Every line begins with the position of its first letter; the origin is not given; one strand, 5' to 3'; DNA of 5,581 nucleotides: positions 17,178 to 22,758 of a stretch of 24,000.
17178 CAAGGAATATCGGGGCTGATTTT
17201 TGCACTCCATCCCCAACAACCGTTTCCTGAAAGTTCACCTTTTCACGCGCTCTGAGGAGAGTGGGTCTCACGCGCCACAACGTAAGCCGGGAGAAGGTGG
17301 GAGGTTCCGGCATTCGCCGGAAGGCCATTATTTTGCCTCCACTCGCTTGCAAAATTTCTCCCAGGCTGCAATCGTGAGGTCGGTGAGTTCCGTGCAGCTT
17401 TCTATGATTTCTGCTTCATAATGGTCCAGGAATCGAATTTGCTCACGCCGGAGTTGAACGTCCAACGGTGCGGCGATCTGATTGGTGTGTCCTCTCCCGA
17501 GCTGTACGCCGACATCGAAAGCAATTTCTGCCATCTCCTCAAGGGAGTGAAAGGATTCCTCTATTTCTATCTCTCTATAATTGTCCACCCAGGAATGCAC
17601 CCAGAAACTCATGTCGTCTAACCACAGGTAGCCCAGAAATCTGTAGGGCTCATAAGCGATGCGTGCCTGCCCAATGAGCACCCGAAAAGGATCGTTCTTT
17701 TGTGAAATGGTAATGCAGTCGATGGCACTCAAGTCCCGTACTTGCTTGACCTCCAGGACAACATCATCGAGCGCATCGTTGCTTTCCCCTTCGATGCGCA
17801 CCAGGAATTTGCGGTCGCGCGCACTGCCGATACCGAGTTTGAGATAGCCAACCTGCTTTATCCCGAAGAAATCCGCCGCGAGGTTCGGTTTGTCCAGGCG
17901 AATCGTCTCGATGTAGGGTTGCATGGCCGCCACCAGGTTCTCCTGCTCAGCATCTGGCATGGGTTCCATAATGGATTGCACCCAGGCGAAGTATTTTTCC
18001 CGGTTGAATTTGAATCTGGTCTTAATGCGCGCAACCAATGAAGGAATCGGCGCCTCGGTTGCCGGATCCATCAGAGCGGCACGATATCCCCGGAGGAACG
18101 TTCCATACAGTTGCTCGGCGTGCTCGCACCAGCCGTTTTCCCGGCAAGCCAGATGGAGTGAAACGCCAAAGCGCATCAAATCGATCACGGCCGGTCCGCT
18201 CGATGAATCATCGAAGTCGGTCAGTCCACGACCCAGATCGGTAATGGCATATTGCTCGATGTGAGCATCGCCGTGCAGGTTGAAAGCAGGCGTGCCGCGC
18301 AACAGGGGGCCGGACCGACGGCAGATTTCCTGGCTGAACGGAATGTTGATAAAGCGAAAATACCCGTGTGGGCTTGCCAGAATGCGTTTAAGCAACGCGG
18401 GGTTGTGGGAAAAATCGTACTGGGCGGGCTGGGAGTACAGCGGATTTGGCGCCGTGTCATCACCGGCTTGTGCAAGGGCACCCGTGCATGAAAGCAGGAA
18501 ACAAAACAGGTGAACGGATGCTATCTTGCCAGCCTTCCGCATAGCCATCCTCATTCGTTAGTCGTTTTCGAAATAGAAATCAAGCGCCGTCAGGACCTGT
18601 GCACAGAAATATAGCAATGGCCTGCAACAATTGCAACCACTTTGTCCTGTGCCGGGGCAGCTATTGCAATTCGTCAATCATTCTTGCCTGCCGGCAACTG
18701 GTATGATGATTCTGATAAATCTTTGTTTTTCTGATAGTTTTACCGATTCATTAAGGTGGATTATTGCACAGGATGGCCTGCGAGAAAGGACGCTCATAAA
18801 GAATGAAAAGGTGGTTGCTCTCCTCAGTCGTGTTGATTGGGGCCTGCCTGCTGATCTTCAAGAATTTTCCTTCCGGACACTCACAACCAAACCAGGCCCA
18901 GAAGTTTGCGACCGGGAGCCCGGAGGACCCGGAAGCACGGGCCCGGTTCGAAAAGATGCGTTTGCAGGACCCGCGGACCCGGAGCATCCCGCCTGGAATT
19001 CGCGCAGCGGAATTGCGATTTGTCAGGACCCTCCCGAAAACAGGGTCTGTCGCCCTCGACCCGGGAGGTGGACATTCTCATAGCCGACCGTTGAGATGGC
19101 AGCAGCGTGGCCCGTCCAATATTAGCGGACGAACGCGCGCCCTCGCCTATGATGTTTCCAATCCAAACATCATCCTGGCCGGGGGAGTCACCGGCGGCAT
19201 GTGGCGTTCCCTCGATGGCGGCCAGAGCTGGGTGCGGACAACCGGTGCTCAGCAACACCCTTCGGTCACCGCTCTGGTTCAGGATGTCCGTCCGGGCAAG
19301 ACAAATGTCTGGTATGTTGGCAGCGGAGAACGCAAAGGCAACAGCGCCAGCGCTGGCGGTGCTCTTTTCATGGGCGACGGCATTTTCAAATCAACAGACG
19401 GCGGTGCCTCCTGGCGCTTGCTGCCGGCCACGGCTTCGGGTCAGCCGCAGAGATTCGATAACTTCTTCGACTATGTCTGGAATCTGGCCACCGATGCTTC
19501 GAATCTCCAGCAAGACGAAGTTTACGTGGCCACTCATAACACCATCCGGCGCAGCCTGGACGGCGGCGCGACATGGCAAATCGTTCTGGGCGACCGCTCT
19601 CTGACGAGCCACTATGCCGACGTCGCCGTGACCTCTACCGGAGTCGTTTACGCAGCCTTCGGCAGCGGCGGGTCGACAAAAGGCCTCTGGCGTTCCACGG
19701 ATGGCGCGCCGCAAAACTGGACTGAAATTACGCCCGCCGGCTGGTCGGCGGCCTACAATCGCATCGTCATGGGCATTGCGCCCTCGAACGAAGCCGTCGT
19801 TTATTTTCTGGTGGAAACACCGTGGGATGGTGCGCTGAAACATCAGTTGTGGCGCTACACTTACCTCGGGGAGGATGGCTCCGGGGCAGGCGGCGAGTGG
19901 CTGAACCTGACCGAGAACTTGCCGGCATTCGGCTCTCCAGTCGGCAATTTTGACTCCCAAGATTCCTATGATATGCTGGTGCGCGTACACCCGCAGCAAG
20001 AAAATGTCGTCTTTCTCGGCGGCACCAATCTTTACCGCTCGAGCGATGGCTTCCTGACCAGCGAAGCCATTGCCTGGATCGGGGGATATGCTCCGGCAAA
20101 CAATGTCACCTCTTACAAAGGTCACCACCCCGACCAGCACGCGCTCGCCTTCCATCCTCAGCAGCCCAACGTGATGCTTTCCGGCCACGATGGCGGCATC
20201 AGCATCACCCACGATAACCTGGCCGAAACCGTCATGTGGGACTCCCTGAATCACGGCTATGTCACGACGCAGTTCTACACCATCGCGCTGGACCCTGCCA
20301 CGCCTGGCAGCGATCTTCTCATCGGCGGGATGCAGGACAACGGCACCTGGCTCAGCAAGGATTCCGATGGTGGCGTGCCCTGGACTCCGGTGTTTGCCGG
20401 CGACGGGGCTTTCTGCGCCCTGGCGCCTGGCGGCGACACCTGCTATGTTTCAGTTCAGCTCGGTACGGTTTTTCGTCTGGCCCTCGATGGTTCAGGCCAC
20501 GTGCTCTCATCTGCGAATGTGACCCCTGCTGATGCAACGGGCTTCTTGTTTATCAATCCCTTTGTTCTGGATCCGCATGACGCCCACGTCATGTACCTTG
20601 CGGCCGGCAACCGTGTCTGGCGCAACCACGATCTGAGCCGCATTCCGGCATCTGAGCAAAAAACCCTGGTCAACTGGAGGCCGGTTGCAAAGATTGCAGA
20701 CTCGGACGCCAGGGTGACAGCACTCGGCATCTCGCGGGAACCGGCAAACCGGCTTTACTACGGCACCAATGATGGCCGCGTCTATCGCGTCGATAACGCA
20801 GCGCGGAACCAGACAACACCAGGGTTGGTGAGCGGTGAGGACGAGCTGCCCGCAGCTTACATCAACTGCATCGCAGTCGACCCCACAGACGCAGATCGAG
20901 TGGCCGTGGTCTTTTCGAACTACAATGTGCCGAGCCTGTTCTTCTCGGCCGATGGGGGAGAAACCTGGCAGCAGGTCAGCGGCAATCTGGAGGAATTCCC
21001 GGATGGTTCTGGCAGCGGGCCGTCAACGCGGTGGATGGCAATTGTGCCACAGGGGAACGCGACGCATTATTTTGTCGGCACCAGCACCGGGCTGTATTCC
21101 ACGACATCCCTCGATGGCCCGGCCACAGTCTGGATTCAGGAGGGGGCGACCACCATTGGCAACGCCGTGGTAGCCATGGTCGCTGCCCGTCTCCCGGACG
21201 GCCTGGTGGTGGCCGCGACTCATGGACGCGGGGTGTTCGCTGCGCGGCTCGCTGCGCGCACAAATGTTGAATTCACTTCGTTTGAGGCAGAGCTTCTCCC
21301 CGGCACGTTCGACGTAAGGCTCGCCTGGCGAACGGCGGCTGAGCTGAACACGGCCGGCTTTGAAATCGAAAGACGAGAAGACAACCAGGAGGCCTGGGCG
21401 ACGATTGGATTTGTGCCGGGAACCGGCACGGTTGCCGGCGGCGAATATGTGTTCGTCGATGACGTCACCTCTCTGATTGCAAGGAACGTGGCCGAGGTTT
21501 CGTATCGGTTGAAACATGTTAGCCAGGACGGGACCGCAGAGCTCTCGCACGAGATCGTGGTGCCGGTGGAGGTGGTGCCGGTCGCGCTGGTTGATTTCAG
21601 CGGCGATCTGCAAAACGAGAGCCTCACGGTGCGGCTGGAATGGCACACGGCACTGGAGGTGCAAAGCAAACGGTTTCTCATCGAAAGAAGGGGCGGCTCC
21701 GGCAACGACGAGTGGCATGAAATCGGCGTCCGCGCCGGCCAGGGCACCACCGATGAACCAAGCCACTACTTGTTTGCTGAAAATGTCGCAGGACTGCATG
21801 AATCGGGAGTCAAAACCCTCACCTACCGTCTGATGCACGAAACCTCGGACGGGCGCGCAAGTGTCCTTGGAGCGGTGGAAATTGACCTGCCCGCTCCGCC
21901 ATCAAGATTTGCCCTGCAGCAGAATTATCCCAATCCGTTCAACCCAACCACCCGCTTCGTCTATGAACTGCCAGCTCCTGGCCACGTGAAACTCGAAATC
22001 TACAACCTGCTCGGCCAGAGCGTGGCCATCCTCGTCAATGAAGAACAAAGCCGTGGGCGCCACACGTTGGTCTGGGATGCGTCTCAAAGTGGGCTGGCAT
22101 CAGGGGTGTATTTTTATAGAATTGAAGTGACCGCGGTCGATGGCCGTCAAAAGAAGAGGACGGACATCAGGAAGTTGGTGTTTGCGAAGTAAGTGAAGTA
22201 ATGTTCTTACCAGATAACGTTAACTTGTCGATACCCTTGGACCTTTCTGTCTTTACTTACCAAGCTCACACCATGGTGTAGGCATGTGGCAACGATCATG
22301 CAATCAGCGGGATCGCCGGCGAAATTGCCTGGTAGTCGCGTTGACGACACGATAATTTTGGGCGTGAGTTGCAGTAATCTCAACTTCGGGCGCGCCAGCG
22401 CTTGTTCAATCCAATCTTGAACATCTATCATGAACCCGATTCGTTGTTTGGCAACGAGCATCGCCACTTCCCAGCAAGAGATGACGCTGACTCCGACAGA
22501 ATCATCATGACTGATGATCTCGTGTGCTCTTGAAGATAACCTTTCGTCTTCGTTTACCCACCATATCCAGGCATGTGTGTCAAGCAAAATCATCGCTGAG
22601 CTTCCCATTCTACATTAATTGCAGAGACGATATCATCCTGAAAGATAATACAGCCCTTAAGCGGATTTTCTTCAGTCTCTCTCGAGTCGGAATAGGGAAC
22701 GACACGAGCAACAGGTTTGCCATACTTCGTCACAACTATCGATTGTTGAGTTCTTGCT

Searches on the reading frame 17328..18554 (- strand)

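Call 56: search_protein_families(library=pfam, proteins=[window:17328-18554:-], max_evalue=0.001)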
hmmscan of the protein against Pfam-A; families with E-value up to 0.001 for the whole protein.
window:17328-18554:- (408 aa): 1 family
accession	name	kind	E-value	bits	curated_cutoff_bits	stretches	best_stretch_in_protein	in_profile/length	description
PF10009.15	DUF2252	-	3.4e-27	96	22.3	2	192-403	191-391/392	Uncharacterized protein conserved in bacteria (DUF2252)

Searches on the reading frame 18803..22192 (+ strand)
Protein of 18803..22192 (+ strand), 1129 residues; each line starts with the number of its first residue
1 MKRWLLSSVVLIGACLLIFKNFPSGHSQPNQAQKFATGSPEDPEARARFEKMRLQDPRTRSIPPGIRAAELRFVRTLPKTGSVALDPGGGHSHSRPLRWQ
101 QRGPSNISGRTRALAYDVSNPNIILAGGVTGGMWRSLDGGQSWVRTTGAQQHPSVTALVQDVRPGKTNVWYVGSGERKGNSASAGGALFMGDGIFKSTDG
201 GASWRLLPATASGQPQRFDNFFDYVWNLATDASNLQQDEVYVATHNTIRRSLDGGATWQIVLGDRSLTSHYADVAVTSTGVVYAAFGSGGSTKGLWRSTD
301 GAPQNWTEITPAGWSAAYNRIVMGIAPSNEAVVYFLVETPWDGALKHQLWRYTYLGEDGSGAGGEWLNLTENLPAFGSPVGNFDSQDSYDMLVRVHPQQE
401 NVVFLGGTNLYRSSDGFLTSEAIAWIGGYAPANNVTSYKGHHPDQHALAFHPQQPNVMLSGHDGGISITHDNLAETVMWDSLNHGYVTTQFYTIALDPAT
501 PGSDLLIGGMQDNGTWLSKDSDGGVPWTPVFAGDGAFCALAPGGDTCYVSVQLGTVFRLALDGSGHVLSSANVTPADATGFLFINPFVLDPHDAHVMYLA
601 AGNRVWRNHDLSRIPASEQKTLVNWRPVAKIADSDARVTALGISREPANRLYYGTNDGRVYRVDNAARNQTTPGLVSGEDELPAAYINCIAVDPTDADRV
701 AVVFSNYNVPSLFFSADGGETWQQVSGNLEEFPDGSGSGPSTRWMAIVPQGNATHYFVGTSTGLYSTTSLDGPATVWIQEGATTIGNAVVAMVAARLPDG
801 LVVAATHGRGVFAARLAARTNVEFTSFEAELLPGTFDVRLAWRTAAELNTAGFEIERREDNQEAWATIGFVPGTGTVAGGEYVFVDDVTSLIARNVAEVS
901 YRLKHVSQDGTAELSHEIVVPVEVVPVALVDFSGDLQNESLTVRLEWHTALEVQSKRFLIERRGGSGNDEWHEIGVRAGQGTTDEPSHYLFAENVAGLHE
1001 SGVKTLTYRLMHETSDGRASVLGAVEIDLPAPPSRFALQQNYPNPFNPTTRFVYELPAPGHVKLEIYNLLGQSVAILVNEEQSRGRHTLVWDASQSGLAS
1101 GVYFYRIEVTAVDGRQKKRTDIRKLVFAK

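Call 56: search_protein_families(library=pfam, proteins=[window:18803-22192:+], max_evalue=0.001)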
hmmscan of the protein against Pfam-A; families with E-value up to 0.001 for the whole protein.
window:18803-22192:+ (1129 aa): 5 families
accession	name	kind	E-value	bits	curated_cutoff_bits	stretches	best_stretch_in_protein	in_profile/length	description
PF02012.26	BNR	-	9.3e-07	28.4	27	0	713-723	1-11/12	BNR/Asp-box repeat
PF15902.12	Sortilin-Vps10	-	3.3e-05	23.3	33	0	705-726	372-393/446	Sortilin, neurotensin receptor 3,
PF18962.6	Por_Secre_tail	-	7.1e-05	23.5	27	1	1042-1109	2-64/75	Secretion system C-terminal sorting domain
PF13860.13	FlgD_ig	-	0.00011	22.6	27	1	1054-1112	16-76/79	FlgD Ig-like domain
PF14870.12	PSII_BNR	-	0.00025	20.9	27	0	118-155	241-278/303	Photosynthesis system II assembly factor YCF48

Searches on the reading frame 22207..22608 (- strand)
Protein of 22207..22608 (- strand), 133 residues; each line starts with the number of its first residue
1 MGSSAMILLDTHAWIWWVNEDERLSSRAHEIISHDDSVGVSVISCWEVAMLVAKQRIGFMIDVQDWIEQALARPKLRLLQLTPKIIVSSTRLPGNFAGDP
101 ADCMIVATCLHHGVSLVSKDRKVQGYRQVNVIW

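Call 56: search_protein_families(library=pfam, proteins=[window:22207-22608:-], max_evalue=0.001)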
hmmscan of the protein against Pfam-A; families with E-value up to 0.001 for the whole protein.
window:22207-22608:- (133 aa): 1 family
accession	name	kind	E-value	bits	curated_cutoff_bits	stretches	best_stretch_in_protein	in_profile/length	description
PF01850.27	PIN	-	3.1e-17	63.7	23.6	1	7-123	1-114/120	PIN domain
